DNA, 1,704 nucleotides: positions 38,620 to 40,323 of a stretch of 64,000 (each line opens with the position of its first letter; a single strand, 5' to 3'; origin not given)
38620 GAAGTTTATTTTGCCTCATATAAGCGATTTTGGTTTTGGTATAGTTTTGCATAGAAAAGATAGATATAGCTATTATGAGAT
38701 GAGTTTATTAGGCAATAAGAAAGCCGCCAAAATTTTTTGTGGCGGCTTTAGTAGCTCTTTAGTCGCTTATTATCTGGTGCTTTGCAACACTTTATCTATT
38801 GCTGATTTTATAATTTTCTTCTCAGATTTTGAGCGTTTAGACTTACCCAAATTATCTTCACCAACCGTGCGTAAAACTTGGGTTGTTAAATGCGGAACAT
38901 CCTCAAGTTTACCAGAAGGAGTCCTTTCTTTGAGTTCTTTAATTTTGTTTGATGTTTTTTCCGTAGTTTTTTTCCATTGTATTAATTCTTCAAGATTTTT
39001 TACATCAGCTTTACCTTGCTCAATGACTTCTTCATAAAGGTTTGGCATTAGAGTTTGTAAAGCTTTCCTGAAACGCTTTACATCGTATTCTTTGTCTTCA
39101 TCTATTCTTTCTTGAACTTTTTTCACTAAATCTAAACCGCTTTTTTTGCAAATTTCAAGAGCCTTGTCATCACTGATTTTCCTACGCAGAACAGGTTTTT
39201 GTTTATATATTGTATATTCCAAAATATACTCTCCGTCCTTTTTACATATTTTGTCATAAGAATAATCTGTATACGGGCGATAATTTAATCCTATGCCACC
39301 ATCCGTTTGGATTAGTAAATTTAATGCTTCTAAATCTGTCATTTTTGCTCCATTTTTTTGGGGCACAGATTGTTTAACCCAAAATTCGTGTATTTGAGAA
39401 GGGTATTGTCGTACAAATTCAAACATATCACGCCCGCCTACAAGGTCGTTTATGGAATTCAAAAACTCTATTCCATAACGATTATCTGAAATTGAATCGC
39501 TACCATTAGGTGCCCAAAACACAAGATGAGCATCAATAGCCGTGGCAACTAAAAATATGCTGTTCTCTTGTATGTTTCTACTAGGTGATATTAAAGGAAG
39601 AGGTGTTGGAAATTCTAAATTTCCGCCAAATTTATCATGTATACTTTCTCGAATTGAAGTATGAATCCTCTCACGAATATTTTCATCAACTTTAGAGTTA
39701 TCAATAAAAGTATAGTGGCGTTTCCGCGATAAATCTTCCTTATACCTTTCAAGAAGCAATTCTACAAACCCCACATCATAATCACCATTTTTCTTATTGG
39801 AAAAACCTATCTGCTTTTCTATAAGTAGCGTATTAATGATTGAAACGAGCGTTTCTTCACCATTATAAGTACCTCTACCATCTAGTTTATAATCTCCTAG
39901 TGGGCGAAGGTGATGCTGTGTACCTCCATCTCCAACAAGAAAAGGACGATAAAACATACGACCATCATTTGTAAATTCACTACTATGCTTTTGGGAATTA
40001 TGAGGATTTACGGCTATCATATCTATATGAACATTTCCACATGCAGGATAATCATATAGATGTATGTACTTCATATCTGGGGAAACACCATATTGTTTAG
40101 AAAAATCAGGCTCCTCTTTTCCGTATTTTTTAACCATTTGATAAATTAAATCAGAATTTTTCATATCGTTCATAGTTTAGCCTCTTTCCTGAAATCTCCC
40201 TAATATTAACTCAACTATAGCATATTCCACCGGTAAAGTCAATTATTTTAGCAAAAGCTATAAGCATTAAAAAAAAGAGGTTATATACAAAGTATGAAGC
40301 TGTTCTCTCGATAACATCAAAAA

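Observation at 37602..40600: tRNA-Gln-adjacent low-density islet carrying an orphan 467-aa protein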

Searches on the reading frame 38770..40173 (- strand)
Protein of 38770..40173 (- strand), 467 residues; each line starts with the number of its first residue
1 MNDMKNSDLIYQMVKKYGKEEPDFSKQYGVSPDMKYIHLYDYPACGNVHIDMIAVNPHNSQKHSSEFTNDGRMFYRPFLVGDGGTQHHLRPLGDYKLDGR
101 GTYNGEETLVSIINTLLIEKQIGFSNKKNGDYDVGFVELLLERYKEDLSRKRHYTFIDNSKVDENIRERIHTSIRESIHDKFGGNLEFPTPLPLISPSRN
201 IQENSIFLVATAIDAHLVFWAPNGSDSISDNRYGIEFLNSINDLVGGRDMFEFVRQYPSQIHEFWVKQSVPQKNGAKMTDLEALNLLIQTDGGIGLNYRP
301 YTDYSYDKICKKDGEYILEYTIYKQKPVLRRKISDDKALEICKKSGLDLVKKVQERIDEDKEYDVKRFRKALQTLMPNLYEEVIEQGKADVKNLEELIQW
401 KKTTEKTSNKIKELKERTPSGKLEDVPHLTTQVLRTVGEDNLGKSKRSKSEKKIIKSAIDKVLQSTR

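Call 4: search_protein_families(library=pfam, proteins=[window:38770-40173:-], max_evalue=1)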
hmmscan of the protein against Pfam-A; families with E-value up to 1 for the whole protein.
window:38770-40173:- (467 aa): 2 families
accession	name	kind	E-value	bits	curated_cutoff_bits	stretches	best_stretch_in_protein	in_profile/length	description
PF12066.13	SERRATE_Ars2_N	-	0.045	14.4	27.3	1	142-180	21-59/110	SERRATE/Ars2, N-terminal domain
PF18517.6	LZ3wCH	-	0.075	13.5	26.1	1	8-37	26-55/55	Leucine zipper with capping helix domain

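Call 5: search_protein_families(library=ncbifam, proteins=[window:38770-40173:-], max_evalue=1)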
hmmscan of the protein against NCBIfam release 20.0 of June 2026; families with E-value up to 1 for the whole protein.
window:38770-40173:- (467 aa): 1 family
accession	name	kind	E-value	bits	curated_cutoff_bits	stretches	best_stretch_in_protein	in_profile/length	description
NF041108.1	RQC_minor_2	equivalog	0.0041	16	300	1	342-420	228-306/465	RQC-minor-2 family DNA-binding protein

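Call 6: search_protein_families(library=padloc, proteins=[window:38770-40173:-], max_evalue=1)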
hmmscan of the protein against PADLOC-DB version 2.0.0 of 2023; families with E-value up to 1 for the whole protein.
window:38770-40173:- (467 aa): 1 family
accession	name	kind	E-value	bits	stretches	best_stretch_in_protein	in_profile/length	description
PDLC04106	HerA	-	0.028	10.9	1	324-412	267-354/667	-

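Call 7: find_homologous_proteins(query=window:38770-40173:-, max_evalue=0.001)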
Query window:38770-40173:- (467 aa): 2 proteins with E <= 0.001 among 7361 candidates.
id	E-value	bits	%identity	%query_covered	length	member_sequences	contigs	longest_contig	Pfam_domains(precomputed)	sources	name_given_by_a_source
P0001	0.0e+0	1024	96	100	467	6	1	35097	-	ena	-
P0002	1.7e-223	761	73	99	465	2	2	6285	-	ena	-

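Call 8: search_solved_structures(query=window:38770-40173:-, max_evalue=10)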
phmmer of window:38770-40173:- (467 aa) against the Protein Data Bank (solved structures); distinct sequences matched with E-value up to 10: 2.
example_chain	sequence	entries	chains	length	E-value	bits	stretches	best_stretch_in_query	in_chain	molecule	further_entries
2r1h_A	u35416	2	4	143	1.1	11.3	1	208-263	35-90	Hemoglobin subunit alpha-4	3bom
9k7y_A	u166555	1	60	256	4.3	9.4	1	332-424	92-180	Cage-i53-Zn1-HEHE-14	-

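Call 9: find_encoding_contigs(protein=P0001, flank=10000, max_places=4)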
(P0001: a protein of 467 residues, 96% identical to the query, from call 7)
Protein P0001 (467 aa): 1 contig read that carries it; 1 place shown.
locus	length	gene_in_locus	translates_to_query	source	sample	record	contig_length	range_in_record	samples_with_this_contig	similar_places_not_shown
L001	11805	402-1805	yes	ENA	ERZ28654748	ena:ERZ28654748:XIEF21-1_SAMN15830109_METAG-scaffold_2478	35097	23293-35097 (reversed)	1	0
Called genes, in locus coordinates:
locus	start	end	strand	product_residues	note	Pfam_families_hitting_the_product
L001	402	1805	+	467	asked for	-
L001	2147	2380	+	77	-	PF21277:T6SS_VgrG3-like_C (weak)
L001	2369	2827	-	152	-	-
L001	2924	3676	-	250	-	-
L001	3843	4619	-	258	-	-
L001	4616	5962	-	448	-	PF05838:Glyco_hydro_108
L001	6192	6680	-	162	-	PF03734:YkuD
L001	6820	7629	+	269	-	-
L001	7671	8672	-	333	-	PF00730:HhH-GPD, PF10576:EndIII_4Fe-2S (weak), PF14815:NUDIX_4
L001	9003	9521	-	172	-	-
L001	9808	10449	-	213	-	-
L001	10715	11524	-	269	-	PF02673:BacA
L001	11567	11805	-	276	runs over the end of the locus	PF02601:Exonuc_VII_L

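Call 10: find_encoding_contigs(protein=P0002, flank=10000, max_places=4)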
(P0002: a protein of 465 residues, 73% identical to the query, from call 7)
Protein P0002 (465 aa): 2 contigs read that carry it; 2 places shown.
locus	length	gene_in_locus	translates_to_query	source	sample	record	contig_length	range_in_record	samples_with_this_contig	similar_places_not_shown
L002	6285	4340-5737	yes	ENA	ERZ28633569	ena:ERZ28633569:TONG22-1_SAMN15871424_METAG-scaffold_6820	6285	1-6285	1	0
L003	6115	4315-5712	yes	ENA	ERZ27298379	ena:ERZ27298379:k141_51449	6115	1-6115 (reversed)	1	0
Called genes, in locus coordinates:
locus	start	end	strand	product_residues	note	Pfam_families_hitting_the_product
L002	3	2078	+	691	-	?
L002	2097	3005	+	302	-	PF13623:SurA_N_2 (weak), PF13624:SurA_N_3 (weak), PF09312:SurA_N, PF13145:Rotamase_2 (faint), PF13616:Rotamase_3, PF00639:Rotamase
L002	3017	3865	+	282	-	PF00398:RrnaAD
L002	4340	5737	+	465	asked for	-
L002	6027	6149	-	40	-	-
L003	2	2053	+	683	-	?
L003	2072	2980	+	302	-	PF13623:SurA_N_2 (weak), PF13624:SurA_N_3 (weak), PF09312:SurA_N, PF13145:Rotamase_2 (faint), PF13616:Rotamase_3, PF00639:Rotamase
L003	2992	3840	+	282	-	PF00398:RrnaAD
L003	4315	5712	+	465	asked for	-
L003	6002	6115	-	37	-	?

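Call 24: search_protein_families(library=pfam, proteins=[L001:4616-5962:-, L001:3843-4619:-, L001:2924-3676:-, L001:2369-2827:-], max_evalue=0.1)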
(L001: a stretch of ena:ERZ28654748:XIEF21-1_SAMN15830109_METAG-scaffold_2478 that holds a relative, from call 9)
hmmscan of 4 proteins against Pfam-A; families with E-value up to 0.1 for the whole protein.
L001:4616-5962:- (448 aa): 2 families
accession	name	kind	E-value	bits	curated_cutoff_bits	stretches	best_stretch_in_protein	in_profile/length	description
PF05838.17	Glyco_hydro_108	-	1e-16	61.6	21.2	1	221-310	5-85/85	Glycosyl hydrolase 108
PF09374.15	PG_binding_3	-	0.0036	17.9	24.6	1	363-402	36-75/76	Predicted Peptidoglycan domain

L001:3843-4619:- (258 aa): 1 family
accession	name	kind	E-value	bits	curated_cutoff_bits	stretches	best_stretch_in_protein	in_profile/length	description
PF10141.14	ssDNA-exonuc_C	-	0.093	12.9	26.4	0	101-146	124-169/202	Single-strand DNA-specific exonuclease, C terminal domain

L001:2924-3676:- (250 aa): 0 families

L001:2369-2827:- (152 aa): 0 families

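Call 28: predict_structure(alignment_id=A1)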
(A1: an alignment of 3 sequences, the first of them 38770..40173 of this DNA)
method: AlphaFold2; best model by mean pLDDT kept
length: 467 residues; sequences in the alignment: 3
mean_pLDDT: 36.0   pTM: 0.24
mean pLDDT of the five models: 36.0, 36.0, 35.6, 33.6, 33.6
residues with pLDDT >= 90: 0; 70-90: 27; 50-70: 47; < 50: 393
segments of 3 or more residues with pLDDT < 50: 1-312, 314-331, 333-365, 374-379, 381-391, 438-446
pLDDT, mean of each block of 10 residues (from residue 1): 29 30 31 25 23 22 23 22 23 24 27 31 28 33 35 27 34 35 25 22 26 28 27 29 28 25 21 31 30 22 30 45 35 47 37 40 47 47 48 54 68 78 74 63 49 66 62
secondary structure, 60 per line:
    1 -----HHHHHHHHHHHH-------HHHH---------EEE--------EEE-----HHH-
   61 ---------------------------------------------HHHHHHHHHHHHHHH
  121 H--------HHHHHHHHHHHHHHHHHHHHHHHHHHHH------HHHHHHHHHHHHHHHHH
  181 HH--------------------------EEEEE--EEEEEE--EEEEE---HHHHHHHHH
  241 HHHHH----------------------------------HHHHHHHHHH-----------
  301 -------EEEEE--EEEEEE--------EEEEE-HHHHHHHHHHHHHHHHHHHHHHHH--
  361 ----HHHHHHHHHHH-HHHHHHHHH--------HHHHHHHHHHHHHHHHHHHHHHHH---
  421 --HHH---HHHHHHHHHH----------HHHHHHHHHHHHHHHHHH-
elements in order: H6-17 H25-28 E38-40 E49-51 H106-121 H130-157 H164-182 E209-213 E216-221 E224-228 H232-245 H280-289 E308-312 E315-320 E329-333 H335-358 H365-375 H377-385 H394-417 H429-438 H449-466

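Call 34: search_protein_representatives(alignment_id=A1)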
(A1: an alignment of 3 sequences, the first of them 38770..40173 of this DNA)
Query: 3 sequences, 467 profile positions. Proteins with E-value up to 0.001 (for the whole library): 16; up to 1e-10: 9; up to 1e-30: 5. The best 16 are listed.
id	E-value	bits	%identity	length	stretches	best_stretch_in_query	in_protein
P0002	3.5e-294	992.1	-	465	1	4-467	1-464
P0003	2.1e-71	257.6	-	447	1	4-418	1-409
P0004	4.8e-59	216.9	-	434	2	104-417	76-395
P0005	1.2e-55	205.7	-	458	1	3-467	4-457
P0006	5.2e-43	164.0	-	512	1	95-467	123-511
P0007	8.5e-20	87.4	-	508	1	161-453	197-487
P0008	6.4e-13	64.8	-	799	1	388-467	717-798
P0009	1.0e-12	64.1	-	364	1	394-467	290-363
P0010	1.3e-12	63.7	-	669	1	402-467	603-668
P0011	5.6e-09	51.8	-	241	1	403-464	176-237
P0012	3.5e-08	49.2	-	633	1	400-464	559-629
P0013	4.4e-08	48.8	-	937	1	398-464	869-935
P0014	2.8e-07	46.2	-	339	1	345-467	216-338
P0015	8.1e-07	44.7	-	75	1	406-462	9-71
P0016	1.2e-06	44.1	-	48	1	422-465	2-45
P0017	1.5e-05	40.5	-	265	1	403-467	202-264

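Call 37: search_protein_families(library=pfam, proteins=[P0005, P0006, P0007, P0008, P0009, P0010, P0011, P0012, P0013, P0017], max_evalue=0.01)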
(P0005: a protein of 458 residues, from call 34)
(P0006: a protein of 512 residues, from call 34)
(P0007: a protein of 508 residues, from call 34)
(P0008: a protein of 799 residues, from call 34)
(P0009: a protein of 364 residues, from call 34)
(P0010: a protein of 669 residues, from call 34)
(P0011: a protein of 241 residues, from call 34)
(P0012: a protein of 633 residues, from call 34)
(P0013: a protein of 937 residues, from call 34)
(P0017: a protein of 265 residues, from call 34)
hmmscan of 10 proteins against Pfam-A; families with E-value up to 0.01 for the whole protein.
P0005 (458 aa): 1 family
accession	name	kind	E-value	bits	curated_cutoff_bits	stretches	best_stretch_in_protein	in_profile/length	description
PF07146.16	DUF1389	-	0.0069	16.1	29.6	0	356-415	39-101/311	Protein of unknown function (DUF1389)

P0006 (512 aa): 0 families

P0007 (508 aa): 0 families

P0008 (799 aa): 3 families
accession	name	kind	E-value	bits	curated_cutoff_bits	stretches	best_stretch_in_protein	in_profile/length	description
PF05593.20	RHS_repeat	-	2.3e-06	28.3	22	0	439-460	1-22/38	RHS Repeat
PF07661.19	MORN_2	-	9.2e-05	22.7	29.6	0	509-524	2-17/22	MORN repeat variant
PF07202.18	Tcp10_C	-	0.0041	17.2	36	0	431-446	9-25/35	T-complex protein 10 C-terminus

P0009 (364 aa): 0 families

P0010 (669 aa): 0 families

P0011 (241 aa): 0 families

P0012 (633 aa): 0 families

P0013 (937 aa): 1 family
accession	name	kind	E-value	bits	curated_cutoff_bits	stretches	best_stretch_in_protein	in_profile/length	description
PF07661.19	MORN_2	-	4.7e-18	63.6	29.6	0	144-161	1-18/22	MORN repeat variant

P0017 (265 aa): 0 families

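Call 40: find_encoding_contigs(protein=P0005, flank=10000, max_places=3)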
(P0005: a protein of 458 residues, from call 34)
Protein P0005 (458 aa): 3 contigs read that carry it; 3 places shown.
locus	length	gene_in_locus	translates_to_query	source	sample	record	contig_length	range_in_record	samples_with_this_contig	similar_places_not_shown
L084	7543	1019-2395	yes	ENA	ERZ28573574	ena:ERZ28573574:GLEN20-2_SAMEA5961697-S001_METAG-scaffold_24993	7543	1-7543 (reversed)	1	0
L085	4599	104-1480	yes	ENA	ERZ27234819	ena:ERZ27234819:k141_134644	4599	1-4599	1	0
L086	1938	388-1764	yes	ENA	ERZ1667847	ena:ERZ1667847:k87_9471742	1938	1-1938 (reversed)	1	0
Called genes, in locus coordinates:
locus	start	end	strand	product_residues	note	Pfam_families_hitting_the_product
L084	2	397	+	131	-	?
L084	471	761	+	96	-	-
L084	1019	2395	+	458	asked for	-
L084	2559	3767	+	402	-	PF13173:AAA_14, PF13635:DUF4143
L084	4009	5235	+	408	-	PF01743:PolyA_pol, PF12627:PolyA_pol_RNAbd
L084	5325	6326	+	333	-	-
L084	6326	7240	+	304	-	PF02881:SRP54_N, PF06414:Zeta_toxin (faint), PF00448:SRP54, PF13604:AAA_30 (faint)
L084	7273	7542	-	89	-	?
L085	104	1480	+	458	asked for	-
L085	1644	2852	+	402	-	PF13173:AAA_14, PF13635:DUF4143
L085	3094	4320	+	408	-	PF01743:PolyA_pol, PF12627:PolyA_pol_RNAbd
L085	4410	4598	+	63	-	?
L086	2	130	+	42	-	?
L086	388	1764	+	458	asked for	-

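Call 41: find_encoding_contigs(protein=P0016, flank=10000, max_places=3)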
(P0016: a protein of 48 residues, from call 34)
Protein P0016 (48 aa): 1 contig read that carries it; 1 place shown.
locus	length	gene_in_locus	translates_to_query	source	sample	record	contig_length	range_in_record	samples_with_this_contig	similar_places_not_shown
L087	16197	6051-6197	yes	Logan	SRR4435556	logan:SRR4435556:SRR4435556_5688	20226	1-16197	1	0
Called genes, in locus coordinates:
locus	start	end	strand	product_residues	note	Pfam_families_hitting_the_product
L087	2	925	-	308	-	?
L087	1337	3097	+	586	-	PF00664:ABC_membrane, PF00005:ABC_tran, PF02463:SMC_N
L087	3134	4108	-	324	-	PF08392:FAE1_CUT1_RppA, PF00108:Thiolase_N, PF07451:SpoVAD (faint), PF08545:ACP_syn_III, PF08541:ACP_syn_III_C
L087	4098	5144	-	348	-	PF02504:FA_synthesis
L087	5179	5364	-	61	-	PF01783:Ribosomal_L32p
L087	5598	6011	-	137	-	-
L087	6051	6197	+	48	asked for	-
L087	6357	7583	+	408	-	PF01743:PolyA_pol, PF12627:PolyA_pol_RNAbd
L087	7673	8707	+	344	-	PF00919:UPF0004, PF04055:Radical_SAM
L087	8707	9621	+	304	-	PF02881:SRP54_N, PF06414:Zeta_toxin (weak), PF13604:AAA_30 (weak), PF00448:SRP54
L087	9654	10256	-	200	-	-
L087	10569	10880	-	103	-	-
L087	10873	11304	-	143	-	PF05099:TerB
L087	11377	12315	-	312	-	PF01300:Sua5_yciO_yrdC, PF03481:Sua5_C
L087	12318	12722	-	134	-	-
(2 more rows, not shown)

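Call 42: find_encoding_contigs(protein=P0013, flank=10000, max_places=3)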
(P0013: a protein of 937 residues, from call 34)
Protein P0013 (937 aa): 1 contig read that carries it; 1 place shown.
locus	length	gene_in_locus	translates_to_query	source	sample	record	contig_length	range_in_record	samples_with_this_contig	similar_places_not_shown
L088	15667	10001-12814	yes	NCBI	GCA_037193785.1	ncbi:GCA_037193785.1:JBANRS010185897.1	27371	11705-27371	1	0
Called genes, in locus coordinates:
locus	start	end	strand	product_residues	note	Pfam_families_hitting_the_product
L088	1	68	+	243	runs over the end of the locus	PF13462:Thioredoxin_4, PF01323:DSBA (weak)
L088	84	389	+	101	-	PF09527:ATPase_gene1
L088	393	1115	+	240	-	PF00119:ATP-synt_A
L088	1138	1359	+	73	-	PF00137:ATP-synt_C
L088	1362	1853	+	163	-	PF02326:YMF19, PF00430:ATP-synt_B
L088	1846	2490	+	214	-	PF00430:ATP-synt_B, PF05405:Mt_ATP-synt_B (weak)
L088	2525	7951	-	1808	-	PF01435:Peptidase_M48, PF03109:ABC1 (weak)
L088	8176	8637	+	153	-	PF08719:NADAR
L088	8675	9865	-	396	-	PF12917:YfbR-like, PF13023:HD_3, PF01966:HD, PF08668:HDOD (faint), PF12917:YfbR-like, PF13023:HD_3, PF01966:HD (weak)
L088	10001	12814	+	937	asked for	PF07661:MORN_2 (faint)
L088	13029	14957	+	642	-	-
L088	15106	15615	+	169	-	-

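Call 43: find_encoding_contigs(protein=P0010, flank=10000, max_places=3)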
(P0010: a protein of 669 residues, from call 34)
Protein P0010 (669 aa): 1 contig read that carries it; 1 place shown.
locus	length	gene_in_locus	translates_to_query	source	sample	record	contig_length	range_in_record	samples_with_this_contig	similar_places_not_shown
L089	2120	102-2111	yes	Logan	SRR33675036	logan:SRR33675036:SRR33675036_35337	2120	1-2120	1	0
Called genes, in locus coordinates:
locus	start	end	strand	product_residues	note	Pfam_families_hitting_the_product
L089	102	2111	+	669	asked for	-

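Call 44: find_encoding_contigs(protein=P0008, flank=10000, max_places=3)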
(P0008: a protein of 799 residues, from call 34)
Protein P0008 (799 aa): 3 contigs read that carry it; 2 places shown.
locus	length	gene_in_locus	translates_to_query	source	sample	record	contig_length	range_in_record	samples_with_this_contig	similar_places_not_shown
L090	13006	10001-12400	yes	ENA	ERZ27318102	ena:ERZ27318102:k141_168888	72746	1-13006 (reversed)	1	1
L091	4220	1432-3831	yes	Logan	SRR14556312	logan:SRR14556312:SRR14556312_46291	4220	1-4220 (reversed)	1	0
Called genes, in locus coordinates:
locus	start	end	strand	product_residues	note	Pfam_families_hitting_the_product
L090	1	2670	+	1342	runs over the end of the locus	-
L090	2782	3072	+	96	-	PF03083:MtN3_slv (weak), PF04193:PQ-loop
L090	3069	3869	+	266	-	PF00480:ROK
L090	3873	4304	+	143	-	-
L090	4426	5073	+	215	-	PF08805:PilS (weak)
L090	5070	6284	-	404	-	PF01743:PolyA_pol, PF12627:PolyA_pol_RNAbd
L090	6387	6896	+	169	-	PF06776:IalB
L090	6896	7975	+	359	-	PF21016:RlmN_N, PF04055:Radical_SAM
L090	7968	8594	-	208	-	PF00072:Response_reg, PF14493:HTH_40 (faint), PF00196:GerE, PF08281:Sigma70_r4_2 (weak)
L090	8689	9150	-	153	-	PF00383:dCMP_cyt_deam_1, PF14437:MafB19-deam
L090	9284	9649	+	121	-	-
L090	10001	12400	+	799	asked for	PF05593:RHS_repeat (faint)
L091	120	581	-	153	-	PF00383:dCMP_cyt_deam_1, PF14437:MafB19-deam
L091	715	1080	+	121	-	-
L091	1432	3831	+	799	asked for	PF05593:RHS_repeat (faint)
